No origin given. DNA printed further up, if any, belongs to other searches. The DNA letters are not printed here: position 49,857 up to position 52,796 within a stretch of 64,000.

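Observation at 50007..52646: PelA homologue that appears to be a double pseudoenzyme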

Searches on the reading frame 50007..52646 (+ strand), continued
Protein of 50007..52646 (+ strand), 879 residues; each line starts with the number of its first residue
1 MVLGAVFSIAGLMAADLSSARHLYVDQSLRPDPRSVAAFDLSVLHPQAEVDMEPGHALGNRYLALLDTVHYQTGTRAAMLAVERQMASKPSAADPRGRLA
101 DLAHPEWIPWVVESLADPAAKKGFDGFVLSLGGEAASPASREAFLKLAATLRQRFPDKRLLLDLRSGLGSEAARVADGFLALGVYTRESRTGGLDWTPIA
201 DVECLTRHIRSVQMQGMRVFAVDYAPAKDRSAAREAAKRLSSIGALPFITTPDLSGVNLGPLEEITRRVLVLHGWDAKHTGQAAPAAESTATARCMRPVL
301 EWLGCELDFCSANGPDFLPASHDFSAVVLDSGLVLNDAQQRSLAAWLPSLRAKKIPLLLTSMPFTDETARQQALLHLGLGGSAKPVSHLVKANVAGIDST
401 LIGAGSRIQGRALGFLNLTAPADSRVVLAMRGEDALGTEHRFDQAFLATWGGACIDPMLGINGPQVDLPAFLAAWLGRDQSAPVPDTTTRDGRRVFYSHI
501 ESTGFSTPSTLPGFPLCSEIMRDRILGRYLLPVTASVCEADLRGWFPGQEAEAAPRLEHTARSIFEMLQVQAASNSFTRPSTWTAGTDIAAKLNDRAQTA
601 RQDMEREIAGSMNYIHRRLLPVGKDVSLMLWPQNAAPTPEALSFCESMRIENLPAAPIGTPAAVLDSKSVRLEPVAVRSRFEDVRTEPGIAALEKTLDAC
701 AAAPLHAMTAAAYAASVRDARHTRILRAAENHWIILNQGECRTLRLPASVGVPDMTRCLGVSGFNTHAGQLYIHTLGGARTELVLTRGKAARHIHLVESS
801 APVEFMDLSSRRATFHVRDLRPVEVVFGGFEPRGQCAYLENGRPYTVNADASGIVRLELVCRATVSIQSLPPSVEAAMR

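Call 25: find_encoding_contigs(protein=P0109, flank=10000, max_places=2)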
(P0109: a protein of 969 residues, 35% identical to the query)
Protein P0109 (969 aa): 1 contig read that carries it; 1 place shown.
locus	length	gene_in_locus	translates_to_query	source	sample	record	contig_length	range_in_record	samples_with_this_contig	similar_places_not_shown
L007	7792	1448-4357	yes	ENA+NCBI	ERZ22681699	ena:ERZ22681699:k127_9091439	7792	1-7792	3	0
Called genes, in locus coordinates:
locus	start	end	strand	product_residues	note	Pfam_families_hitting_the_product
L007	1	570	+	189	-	?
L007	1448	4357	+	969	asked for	PF03537:Glyco_hydro_114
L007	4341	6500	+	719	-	PF00515:TPR_1 (faint), PF07719:TPR_2 (faint), PF09976:TPR_21 (faint), PF13176:TPR_7 (faint), PF13181:TPR_8 (faint), PF13424:TPR_12 (faint), PF23914:TPR_CcmH_CycH (weak), PF14559:TPR_19 (weak), +2 more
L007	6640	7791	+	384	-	?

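Call 26: find_encoding_contigs(protein=P0113, flank=10000, max_places=1)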
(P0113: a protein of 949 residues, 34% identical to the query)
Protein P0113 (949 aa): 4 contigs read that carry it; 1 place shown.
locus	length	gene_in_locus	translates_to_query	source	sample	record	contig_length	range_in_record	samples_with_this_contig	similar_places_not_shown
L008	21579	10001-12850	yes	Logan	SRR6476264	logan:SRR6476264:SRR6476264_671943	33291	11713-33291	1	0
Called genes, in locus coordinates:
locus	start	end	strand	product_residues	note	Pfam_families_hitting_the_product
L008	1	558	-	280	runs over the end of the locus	-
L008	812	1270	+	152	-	PF02590:SPOUT_MTase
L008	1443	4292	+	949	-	PF08448:PAS_4, PF12860:PAS_7 (faint), PF13188:PAS_8 (faint), PF08448:PAS_4 (weak), PF00989:PAS (weak), PF07568:HisKA_2, PF13581:HATPase_c_2 (weak), PF02518:HATPase_c, +3 more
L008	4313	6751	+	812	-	PF00072:Response_reg, PF00989:PAS, PF08448:PAS_4 (weak), PF13188:PAS_8 (weak), PF08448:PAS_4, PF00512:HisKA (weak), PF02518:HATPase_c, PF00072:Response_reg, +1 more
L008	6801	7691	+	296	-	PF02899:Phage_int_SAM_1, PF13495:Phage_int_SAM_4 (faint), PF00589:Phage_integrase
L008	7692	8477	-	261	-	PF13489:Methyltransf_23 (weak), PF13847:Methyltransf_31 (weak), PF08241:Methyltransf_11, PF08242:Methyltransf_12, PF13649:Methyltransf_25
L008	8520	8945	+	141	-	PF13279:4HBT_2, PF03061:4HBT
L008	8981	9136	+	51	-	-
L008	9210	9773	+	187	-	PF08207:EFP_N, PF01132:EFP, PF09285:Elong-fact-P_C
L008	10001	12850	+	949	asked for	-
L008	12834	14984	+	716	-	PF14559:TPR_19 (faint), PF23914:TPR_CcmH_CycH (faint), PF13428:TPR_14 (weak)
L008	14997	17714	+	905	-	-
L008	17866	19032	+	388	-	PF00296:Bac_luciferase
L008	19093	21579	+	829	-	?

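Call 29: search_solved_structures(query=A1, max_evalue=0.01, show_alignments=1)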
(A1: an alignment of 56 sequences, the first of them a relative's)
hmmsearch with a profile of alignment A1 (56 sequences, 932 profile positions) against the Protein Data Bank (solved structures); distinct sequences matched with E-value up to 0.01: 9.
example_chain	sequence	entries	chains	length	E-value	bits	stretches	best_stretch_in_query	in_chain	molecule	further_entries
9cgy_A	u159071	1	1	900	4.7e-125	422.1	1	34-913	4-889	PelA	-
5tcb_A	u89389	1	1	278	2.8e-34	121.7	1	26-269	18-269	PelA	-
5tsy_A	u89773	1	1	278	5.1e-34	120.9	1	26-269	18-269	PelA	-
9ep5_A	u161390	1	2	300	3.1e-07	32.2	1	62-270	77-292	Glycoside-hydrolase family GH114 TIM-barrel domain-containing protein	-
9sjg_A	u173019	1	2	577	0.00054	21.5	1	102-183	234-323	Cycloisomaltooligosaccharide glucanotransferase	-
9sjf_A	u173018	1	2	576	0.00056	21.5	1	102-183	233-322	Cycloisomaltooligosaccharide glucanotransferase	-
9sjh_B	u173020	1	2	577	0.00056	21.4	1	102-183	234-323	Cycloisomaltooligosaccharide glucanotransferase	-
9sje_G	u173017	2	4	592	0.00097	20.7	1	102-183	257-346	Cycloisomaltooligosaccharide glucanotransferase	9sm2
8ya6_A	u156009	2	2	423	0.0042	18.6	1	104-202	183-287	endo-1,3-fucanase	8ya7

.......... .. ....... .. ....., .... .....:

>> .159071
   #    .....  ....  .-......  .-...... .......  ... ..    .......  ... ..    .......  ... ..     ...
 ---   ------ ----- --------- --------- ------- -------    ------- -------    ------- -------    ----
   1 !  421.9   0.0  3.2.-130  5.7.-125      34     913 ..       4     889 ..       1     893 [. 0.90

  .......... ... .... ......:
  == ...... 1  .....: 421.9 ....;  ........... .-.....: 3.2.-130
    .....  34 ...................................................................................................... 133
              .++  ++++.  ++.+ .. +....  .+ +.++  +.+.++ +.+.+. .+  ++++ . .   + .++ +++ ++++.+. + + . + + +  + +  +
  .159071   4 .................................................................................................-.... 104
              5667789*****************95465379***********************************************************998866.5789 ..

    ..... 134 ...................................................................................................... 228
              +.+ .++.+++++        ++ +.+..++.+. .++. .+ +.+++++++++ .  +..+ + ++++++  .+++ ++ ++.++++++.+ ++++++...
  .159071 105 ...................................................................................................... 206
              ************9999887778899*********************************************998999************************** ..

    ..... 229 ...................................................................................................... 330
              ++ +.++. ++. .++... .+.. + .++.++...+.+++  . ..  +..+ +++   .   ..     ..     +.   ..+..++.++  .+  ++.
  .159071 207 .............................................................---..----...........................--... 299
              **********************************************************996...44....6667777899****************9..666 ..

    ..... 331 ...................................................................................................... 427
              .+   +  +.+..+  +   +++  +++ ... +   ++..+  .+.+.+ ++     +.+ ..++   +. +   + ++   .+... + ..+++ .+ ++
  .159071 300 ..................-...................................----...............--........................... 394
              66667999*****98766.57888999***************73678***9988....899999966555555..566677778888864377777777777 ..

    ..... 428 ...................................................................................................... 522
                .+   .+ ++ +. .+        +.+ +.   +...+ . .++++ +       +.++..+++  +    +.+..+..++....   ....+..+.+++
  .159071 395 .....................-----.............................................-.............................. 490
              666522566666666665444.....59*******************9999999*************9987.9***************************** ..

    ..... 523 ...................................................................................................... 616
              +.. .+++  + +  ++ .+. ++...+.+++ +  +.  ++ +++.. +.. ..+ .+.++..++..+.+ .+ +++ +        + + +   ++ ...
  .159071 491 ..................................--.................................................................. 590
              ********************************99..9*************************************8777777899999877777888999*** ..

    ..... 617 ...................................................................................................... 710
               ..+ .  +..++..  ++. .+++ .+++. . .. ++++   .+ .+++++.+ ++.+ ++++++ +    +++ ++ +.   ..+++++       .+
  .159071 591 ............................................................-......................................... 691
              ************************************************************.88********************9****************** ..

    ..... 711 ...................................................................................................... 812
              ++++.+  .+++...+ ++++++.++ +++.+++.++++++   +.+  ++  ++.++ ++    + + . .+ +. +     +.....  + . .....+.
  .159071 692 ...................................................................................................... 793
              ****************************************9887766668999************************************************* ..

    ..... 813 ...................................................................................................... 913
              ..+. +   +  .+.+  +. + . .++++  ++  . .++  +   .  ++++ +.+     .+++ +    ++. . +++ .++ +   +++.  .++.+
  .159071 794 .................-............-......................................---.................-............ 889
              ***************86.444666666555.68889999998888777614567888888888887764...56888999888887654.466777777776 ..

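Call 33: find_encoding_contigs(protein=P0002, flank=10000, max_places=1)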
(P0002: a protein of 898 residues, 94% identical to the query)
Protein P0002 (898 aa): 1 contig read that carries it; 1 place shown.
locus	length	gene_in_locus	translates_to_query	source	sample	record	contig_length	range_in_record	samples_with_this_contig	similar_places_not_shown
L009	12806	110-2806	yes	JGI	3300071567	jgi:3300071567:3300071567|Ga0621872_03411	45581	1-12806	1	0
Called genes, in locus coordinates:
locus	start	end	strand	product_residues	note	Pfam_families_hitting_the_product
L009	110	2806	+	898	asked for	-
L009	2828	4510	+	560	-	-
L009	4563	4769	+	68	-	-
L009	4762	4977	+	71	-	PF07927:HicA_toxin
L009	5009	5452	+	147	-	-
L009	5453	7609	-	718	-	PF00270:DEAD, PF04851:ResIII (faint), PF00271:Helicase_C, PF16124:RecQ_Zn_bind, PF09382:RQC, PF00570:HRDC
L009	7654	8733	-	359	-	PF01261:AP_endonuc_2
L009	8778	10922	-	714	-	PF00535:Glycos_transf_2, PF13506:Glyco_transf_21 (weak), PF13632:Glyco_trans_2_3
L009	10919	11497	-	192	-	-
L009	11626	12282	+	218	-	-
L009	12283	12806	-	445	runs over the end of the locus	PF07394:DUF1501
